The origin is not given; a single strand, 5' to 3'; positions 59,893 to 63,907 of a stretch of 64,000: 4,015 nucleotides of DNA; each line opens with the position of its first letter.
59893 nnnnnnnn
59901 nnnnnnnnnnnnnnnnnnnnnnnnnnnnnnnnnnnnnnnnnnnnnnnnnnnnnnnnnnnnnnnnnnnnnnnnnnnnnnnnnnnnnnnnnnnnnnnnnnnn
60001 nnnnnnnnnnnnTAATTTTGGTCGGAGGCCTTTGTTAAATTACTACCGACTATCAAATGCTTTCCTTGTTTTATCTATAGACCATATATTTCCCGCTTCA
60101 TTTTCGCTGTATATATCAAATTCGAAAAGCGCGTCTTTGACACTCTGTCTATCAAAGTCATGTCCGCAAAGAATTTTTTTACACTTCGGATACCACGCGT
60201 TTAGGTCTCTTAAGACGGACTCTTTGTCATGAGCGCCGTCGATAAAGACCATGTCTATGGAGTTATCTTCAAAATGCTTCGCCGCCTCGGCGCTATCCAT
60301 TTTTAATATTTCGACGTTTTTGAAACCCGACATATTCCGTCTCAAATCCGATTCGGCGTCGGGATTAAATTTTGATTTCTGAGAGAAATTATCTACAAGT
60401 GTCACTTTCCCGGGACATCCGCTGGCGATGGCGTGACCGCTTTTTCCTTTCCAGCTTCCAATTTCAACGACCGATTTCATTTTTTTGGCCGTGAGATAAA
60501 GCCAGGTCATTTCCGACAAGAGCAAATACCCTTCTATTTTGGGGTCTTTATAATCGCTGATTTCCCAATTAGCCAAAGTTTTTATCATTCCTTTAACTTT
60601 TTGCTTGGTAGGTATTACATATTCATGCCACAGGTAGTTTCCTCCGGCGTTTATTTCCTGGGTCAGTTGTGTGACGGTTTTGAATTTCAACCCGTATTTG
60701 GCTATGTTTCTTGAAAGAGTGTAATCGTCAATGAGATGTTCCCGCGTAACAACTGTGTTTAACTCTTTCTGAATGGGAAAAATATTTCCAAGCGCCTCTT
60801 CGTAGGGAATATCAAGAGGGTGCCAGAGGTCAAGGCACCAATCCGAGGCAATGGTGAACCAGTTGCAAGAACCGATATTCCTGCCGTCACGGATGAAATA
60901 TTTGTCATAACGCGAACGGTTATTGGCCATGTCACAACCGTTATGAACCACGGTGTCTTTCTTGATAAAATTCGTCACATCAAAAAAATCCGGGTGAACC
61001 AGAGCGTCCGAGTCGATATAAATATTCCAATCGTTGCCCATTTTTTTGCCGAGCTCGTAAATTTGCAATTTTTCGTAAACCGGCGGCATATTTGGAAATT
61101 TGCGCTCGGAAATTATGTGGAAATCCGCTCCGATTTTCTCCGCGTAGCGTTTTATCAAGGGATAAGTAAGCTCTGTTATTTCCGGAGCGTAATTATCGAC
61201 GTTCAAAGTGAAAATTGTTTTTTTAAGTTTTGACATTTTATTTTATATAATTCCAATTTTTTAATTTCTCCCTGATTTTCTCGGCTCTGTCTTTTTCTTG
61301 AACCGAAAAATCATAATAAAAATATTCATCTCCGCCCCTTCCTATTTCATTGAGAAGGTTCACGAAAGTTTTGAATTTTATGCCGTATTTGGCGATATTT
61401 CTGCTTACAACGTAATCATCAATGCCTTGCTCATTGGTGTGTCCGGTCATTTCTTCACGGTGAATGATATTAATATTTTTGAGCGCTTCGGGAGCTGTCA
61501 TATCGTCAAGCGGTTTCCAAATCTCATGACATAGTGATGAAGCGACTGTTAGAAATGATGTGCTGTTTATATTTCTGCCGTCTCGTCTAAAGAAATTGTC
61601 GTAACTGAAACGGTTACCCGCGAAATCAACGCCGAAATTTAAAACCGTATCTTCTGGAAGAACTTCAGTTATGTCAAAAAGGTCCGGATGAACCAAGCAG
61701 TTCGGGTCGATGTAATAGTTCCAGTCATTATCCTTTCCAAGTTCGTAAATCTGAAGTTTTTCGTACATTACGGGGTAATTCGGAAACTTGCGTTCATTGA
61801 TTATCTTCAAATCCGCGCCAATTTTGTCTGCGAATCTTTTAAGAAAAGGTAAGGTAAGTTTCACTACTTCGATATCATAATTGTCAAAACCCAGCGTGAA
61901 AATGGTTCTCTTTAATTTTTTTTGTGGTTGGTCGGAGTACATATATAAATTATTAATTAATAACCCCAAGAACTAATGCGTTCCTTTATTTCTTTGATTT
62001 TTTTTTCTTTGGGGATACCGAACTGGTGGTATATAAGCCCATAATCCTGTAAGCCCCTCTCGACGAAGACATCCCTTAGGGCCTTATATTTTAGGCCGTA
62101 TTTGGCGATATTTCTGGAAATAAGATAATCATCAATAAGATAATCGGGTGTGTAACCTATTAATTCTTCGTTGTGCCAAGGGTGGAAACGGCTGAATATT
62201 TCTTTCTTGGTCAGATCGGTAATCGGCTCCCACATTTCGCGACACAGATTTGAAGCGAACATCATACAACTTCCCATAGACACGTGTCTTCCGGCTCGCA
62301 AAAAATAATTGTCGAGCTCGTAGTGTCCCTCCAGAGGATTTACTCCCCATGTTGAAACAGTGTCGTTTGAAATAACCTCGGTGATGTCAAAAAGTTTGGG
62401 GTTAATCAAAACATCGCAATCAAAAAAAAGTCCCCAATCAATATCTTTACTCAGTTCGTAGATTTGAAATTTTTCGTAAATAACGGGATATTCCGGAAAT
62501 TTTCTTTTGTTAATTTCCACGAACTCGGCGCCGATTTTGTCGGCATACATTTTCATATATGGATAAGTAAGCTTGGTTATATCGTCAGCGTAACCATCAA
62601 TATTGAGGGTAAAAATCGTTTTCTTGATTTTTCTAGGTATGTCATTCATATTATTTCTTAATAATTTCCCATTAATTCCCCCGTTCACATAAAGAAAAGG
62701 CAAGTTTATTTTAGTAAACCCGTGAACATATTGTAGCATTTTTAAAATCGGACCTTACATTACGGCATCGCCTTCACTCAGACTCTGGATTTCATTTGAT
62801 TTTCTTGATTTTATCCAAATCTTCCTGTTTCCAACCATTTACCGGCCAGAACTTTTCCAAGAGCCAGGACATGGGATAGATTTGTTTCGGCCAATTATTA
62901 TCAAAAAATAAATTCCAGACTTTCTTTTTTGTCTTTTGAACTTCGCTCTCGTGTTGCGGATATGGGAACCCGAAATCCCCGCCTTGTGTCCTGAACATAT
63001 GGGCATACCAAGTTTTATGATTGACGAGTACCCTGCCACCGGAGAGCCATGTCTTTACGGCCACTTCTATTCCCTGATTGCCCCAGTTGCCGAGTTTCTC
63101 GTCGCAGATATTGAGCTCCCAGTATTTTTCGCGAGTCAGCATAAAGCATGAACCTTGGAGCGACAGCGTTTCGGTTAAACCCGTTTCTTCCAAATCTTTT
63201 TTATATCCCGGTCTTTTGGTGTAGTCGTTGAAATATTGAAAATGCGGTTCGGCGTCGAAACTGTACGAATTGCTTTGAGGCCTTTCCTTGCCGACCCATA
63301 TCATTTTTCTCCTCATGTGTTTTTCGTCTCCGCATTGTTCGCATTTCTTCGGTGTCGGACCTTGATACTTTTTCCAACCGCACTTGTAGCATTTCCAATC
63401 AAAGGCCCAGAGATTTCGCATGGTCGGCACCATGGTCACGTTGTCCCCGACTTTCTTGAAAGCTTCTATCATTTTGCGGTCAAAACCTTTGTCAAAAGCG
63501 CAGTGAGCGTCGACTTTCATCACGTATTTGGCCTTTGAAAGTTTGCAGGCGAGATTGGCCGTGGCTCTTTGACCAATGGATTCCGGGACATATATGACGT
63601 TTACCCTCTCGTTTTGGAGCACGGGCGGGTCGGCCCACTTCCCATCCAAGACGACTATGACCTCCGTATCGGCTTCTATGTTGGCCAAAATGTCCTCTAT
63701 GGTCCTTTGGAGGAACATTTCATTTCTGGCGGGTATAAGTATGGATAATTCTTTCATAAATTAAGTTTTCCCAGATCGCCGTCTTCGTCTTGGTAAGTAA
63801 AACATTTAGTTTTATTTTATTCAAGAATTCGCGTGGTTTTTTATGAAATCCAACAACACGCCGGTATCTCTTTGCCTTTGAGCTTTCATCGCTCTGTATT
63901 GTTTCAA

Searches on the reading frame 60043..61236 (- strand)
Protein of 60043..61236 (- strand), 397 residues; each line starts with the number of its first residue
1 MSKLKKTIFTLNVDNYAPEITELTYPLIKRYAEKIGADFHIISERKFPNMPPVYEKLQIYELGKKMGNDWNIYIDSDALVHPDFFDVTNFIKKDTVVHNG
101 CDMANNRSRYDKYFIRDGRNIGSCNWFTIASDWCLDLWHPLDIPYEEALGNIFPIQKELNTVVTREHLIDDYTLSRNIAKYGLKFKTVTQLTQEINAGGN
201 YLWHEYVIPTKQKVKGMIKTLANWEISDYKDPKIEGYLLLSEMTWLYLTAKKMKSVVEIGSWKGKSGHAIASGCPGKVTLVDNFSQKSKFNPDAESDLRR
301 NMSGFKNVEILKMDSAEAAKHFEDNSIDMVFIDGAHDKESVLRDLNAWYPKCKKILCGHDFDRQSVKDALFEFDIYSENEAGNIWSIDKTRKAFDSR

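Call 16: search_protein_families(library=pfam, proteins=[window:60046-61236:-], max_evalue=0.01)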
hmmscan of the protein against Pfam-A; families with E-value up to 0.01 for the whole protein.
window:60046-61236:- (397 aa): 2 families
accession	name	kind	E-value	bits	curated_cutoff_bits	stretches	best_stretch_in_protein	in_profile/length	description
PF13578.12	Methyltransf_24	-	1.9e-15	58.1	26.3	1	257-354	1-96/105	Methyltransferase domain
PF13847.12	Methyltransf_31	-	0.0022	18.1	27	1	252-341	3-93/145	Methyltransferase domain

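Call 17: search_protein_families(library=phrogs, proteins=[window:60046-61236:-], max_evalue=0.01)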
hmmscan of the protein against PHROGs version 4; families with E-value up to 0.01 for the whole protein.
window:60046-61236:- (397 aa): 2 families
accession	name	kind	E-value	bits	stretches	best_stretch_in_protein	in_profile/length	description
phrog_2675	-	other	2.3e-12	47.2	1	251-364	315-446/599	DNA methyltransferase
phrog_15516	-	other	2e-07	31.7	1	215-341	20-143/214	methyltransferase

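Call 18: find_encoding_contigs(protein=window:60043-61236:-, flank=10000, max_places=10)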
Protein window:60043-61236:- (397 aa): 1 contig read that carries it; 1 place shown.
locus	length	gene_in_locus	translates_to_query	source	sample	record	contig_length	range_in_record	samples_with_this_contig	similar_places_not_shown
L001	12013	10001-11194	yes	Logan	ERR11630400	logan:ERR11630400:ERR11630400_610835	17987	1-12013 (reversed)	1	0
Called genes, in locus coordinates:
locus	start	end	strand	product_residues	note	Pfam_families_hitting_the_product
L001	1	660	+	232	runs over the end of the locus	-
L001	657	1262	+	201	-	PF05050:Methyltransf_21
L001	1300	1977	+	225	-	-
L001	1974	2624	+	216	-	-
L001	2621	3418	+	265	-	-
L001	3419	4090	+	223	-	-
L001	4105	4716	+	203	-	PF13578:Methyltransf_24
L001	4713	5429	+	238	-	-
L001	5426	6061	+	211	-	PF13578:Methyltransf_24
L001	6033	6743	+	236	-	-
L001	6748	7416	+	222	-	-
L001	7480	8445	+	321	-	PF00535:Glycos_transf_2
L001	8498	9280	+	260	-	-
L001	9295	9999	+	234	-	-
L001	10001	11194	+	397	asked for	PF13578:Methyltransf_24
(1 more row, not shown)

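Call 22: find_related_loci(query=window:60046-61236:-, collection=genome_contigs, flank=10000)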
Query window:60046-61236:- (397 aa) in genome_contigs; peptide patterns used: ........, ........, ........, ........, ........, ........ (x = any residue, [..] = any of these).
36 stretches matched a pattern; 12 encode a relative of the query (tblastn E <= 1e-3); 11 distinct loci.
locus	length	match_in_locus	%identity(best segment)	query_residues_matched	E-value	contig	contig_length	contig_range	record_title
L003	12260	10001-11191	89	1-397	0e+0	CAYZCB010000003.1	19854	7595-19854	MAG TPA_asm: uncultured Candidatus Saccharibacteria bacterium isolate binchicken_co241_367 genome assembly, contig: NODE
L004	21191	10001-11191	83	1-397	0e+0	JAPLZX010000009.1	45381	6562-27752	MAG: Candidatus Zambryskiibacteriota bacterium isolate LacPavin_0419_WC90_MAG_35_8 LacPavin_0419_WC90_scaffold_372233, w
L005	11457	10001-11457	62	1-391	4e-168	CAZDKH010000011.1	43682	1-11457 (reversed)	MAG TPA_asm: uncultured Gammaproteobacteria bacterium isolate SRP231805_co4_168 genome assembly, contig: k141_392027, wh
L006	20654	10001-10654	64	4-221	4e-92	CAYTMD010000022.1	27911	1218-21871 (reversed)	MAG TPA_asm: uncultured Acidobacteriota bacterium isolate binchicken_co3_23 genome assembly, contig: NODE_5230_length_27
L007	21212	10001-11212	64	3-389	2e-173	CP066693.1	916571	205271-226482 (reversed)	MAG: Candidatus Woesebacteria bacterium isolate NC_groundwater_896_Pr1_S2p5_35_35 chromosome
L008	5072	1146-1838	56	3-236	3e-84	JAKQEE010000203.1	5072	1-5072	MAG: Pseudomonadota bacterium isolate USDE_maxbin.087_sub k141_1047144, whole genome shotgun sequence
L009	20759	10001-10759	47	3-241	1e-69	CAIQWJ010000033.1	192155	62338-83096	MAG: uncultured Acidobacteriia bacterium isolate Umea_bin-03433 genome assembly, contig: bin-03433:033/110, whole genome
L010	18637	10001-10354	56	117-232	5e-38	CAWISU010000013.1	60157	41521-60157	MAG: uncultured Acidobacteriota bacterium isolate MFD09222.bin.2.91 genome assembly, contig: contig_137672, whole genome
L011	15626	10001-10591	39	217-391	1e-36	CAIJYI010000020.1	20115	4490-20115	uncultured bacterium isolate KR_bin-0332 genome assembly, contig: bin-0332:20/45, whole genome shotgun sequence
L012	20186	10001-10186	40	293-360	2e-7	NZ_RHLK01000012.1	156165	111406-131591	Paenibacillus lutrae strain N10 scaffold12, whole genome shotgun sequence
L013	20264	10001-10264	33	259-360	2e-7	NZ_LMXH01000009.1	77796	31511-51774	Paenibacillus sp. FJAT-26967 scaffold9, whole genome shotgun sequence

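Call 34: search_protein_families(library=ncbifam, proteins=[window:60046-61236:-], max_evalue=0.01)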
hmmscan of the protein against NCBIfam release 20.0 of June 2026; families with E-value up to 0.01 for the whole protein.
window:60046-61236:- (397 aa): 1 family
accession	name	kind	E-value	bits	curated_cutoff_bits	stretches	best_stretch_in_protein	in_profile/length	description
TIGR02469.1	CbiT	equivalog_domain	0.0096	16.2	78.3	0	251-342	18-104/124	precorrin-6Y C5,15-methyltransferase (decarboxylating) subunit CbiT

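Call 40: find_related_loci(query=window:60046-61236:-, collection=metagenome_contigs, flank=10000)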
Query window:60046-61236:- (397 aa) in metagenome_contigs; peptide patterns used: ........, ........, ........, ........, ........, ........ (x = any residue, [..] = any of these).
244 stretches matched a pattern; 207 encode a relative of the query (tblastn E <= 1e-3); the best 80 are kept; 80 distinct loci.
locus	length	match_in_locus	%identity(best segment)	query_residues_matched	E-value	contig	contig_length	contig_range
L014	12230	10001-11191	89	1-397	0e+0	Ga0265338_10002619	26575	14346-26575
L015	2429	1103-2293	83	1-397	0e+0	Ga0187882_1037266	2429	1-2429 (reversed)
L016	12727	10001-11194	80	1-397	0e+0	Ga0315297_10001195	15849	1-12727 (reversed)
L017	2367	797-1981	70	3-397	0e+0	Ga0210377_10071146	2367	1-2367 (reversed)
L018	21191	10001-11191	69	1-397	0e+0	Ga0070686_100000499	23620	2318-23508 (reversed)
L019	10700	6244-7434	70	1-397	0e+0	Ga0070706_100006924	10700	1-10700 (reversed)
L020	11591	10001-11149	70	7-389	0e+0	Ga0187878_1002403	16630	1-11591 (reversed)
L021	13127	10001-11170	65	3-390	7e-177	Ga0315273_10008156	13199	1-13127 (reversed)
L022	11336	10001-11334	62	1-391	1e-167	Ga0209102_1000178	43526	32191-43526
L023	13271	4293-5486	51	4-383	2e-128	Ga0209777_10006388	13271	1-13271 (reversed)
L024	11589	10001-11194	51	4-383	2e-128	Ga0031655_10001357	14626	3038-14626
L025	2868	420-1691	51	3-392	3e-125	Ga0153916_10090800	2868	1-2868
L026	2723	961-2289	47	1-393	5e-124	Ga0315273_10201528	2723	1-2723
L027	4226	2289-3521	49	1-373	3e-119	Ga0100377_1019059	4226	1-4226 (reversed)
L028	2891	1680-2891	50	1-361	2e-121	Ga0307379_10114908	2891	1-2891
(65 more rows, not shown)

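Call 77: find_related_loci(query=window:60046-61236:-, collection=viral_contigs, flank=10000)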
Query window:60046-61236:- (397 aa) in viral_contigs; peptide patterns used: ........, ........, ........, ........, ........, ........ (x = any residue, [..] = any of these).
85 stretches matched a pattern; 84 encode a relative of the query (tblastn E <= 1e-3); the best 80 are kept; 80 distinct loci.
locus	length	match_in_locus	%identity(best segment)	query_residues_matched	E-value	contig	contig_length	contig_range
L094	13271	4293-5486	51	4-383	3e-128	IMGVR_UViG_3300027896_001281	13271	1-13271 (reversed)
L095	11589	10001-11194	51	4-383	3e-128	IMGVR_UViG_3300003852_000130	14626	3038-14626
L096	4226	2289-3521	49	1-373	6e-119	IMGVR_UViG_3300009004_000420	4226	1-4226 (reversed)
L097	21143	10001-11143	49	3-361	5e-112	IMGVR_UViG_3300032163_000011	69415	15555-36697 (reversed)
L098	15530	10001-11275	45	3-387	6e-110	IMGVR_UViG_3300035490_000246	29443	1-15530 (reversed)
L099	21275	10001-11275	45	3-387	7e-110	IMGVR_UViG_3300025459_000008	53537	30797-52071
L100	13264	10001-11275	45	3-387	6e-110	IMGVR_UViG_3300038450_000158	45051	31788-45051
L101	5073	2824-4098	45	3-387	8e-110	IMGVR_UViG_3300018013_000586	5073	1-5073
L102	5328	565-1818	47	3-387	2e-108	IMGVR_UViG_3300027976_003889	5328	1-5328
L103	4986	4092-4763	72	2-226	1e-107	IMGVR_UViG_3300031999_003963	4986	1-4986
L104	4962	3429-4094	71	4-226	2e-107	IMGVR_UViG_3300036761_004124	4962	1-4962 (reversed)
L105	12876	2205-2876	71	2-226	1e-106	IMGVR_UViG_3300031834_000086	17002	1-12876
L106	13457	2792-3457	71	4-226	3e-106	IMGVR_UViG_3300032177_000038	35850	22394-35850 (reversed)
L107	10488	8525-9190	71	4-226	2e-105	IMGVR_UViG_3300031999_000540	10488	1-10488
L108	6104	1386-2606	48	5-373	4e-105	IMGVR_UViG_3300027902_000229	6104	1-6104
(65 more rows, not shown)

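Call 80: search_protein_families(library=phrogs, alignment_id=A4, max_evalue=0.00001)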
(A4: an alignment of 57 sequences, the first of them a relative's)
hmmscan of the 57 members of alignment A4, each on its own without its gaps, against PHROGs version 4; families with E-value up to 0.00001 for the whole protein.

A. member 1, L097:145-1578:+ (478 aa): 1 family
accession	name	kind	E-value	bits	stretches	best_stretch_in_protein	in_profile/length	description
phrog_3717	-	head and packaging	5.7e-09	36.8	1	7-244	8-228/277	terminase large subunit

B. families by the number of members that match (of 57 scanned): 64 families (the first 25 are shown)
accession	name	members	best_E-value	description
phrog_32617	-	2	3.9e-43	-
phrog_8040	-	2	4.2e-30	head closure Hc3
phrog_2675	-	2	1.7e-19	DNA methyltransferase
phrog_1357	-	2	5.8e-10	major head protein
phrog_13692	-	1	3.4e-88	-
phrog_2662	-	1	5.7e-87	portal protein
phrog_5073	-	1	1.1e-83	tail fiber protein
phrog_3408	-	1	1.6e-75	glycosyltransferase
phrog_6320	-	1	3.2e-71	tail fiber protein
phrog_3420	-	1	5.8e-59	-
phrog_819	-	1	9.1e-55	tail protein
phrog_3603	-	1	3e-48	-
phrog_8745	-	1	3.5e-43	tail fiber protein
phrog_366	-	1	6.8e-41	tail fiber protein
phrog_8234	-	1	6.8e-34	-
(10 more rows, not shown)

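Call 85: search_protein_families(library=pfam, alignment_id=A5, max_evalue=0.0001)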
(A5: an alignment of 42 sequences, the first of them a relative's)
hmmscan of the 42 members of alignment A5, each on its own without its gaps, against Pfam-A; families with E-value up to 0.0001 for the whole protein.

A. member 1, L001:259-657:+ (133 aa): 0 families

B. families by the number of members that match (of 42 scanned): 28 families (the first 25 are shown)
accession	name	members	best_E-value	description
PF13578.12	Methyltransf_24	6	1.6e-20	Methyltransferase domain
PF00535.33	Glycos_transf_2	4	1.2e-14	Glycosyl transferase family 2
PF04321.23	RmlD_sub_bind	3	4.6e-66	RmlD substrate binding domain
PF01370.27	Epimerase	3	1.8e-25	NAD dependent epimerase/dehydratase family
PF01073.25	3Beta_HSD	3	2.3e-21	3-beta hydroxysteroid dehydrogenase/isomerase family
PF02719.21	Polysacc_synt_2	2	9.8e-94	Polysaccharide biosynthesis protein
PF16861.10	Carbam_trans_C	2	6.1e-63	Carbamoyltransferase C-terminus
PF02543.21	Carbam_trans_N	2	1.5e-22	Carbamoyltransferase N-terminus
PF16363.11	GDP_Man_Dehyd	2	5.1e-20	GDP-mannose 4,6 dehydratase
PF13460.12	NAD_binding_10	2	7.2e-12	NAD(P)H-binding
PF07993.18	NAD_binding_4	2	5.1e-10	Male sterility protein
PF02350.25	Epimerase_2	1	7.7e-93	UDP-N-acetylglucosamine 2-epimerase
PF00145.23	DNA_methylase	1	1.4e-59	C-5 cytosine-specific DNA methylase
PF14667.12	Polysacc_synt_C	1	8.9e-49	Polysaccharide biosynthesis C-terminal domain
PF11913.13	DUF3431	1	5.3e-22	Protein of unknown function (DUF3431)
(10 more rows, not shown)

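Call 86: search_protein_families(library=phrogs, alignment_id=A5, max_evalue=0.00001)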
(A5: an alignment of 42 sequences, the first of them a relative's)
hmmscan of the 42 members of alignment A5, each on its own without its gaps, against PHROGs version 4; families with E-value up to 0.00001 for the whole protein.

A. member 1, L001:259-657:+ (133 aa): 0 families

B. families by the number of members that match (of 42 scanned): 13 families
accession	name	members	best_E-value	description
phrog_2675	-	6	1.9e-20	DNA methyltransferase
phrog_540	-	3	2.4e-44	nucleotide-sugar epimerase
phrog_1601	-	2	2.8e-108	Nol-like carbamoyltransferase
phrog_20469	-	2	1.4e-41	Nol-like carbamoyltransferase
phrog_21658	-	2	8.6e-28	methyltransferase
phrog_116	-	1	2.1e-64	DNA methyltransferase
phrog_29538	-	1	3.6e-56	-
phrog_363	-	1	2.3e-31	DNA methyltransferase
phrog_26930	-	1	2.9e-18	-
phrog_23910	-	1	1e-14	-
phrog_36001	-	1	7.4e-13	-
phrog_8156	-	1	4.1e-11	methyltransferase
phrog_23522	-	1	1.4e-07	-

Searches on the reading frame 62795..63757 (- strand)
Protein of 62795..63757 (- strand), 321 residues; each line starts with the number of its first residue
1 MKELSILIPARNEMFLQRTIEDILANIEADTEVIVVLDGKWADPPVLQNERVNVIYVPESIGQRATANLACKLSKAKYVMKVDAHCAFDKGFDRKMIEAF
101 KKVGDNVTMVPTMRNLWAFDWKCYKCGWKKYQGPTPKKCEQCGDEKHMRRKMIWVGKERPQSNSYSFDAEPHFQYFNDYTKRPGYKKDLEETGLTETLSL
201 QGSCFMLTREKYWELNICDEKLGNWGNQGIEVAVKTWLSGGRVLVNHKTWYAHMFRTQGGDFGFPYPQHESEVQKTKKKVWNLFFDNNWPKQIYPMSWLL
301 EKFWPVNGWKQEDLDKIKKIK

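Call 16: search_protein_families(library=pfam, proteins=[window:62795-63757:-], max_evalue=0.01)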
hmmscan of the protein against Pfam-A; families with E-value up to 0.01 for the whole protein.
window:62795-63757:- (321 aa): 2 families
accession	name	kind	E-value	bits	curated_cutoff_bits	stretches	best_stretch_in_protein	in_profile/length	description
PF00535.33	Glycos_transf_2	-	1.4e-12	48.3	23.3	1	5-114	1-117/168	Glycosyl transferase family 2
PF13641.12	Glyco_tranf_2_3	-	0.0025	18.3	27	1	4-167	3-132/230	Glycosyltransferase like family 2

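Call 17: search_protein_families(library=phrogs, proteins=[window:62795-63757:-], max_evalue=0.01)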
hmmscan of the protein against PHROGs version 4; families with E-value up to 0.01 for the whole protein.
window:62795-63757:- (321 aa): 0 families

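Call 34: search_protein_families(library=ncbifam, proteins=[window:62795-63757:-], max_evalue=0.01)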
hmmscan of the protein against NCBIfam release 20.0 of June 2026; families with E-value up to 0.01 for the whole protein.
window:62795-63757:- (321 aa): 5 families
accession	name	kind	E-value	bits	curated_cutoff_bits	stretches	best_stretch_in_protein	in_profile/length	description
TIGR03937.1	PgaC_IcaA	equivalog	5e-05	22.4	422.3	1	2-114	45-166/407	poly-beta-1,6-N-acetyl-D-glucosamine synthase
TIGR03965.1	mycofact_glyco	equivalog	0.00048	19.1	280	1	2-103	74-182/467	mycofactocin biosynthesis glycosyltransferase MftF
TIGR04283.1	glyco_like_mftF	equivalog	0.0017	18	182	1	4-105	1-102/221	TIGR04283 family arsenosugar biosynthesis glycosyltransferase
NF045720.1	rubredox_RCKP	subfamily_domain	0.0024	17.4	45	1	121-151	4-34/34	RCKP-type rubredoxin-like domain-containing protein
NF047683.1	TeichurnBiosyTuaG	equivalog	0.0079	15.9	400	0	3-91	7-102/252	teichuronic acid biosynthesis protein TuaG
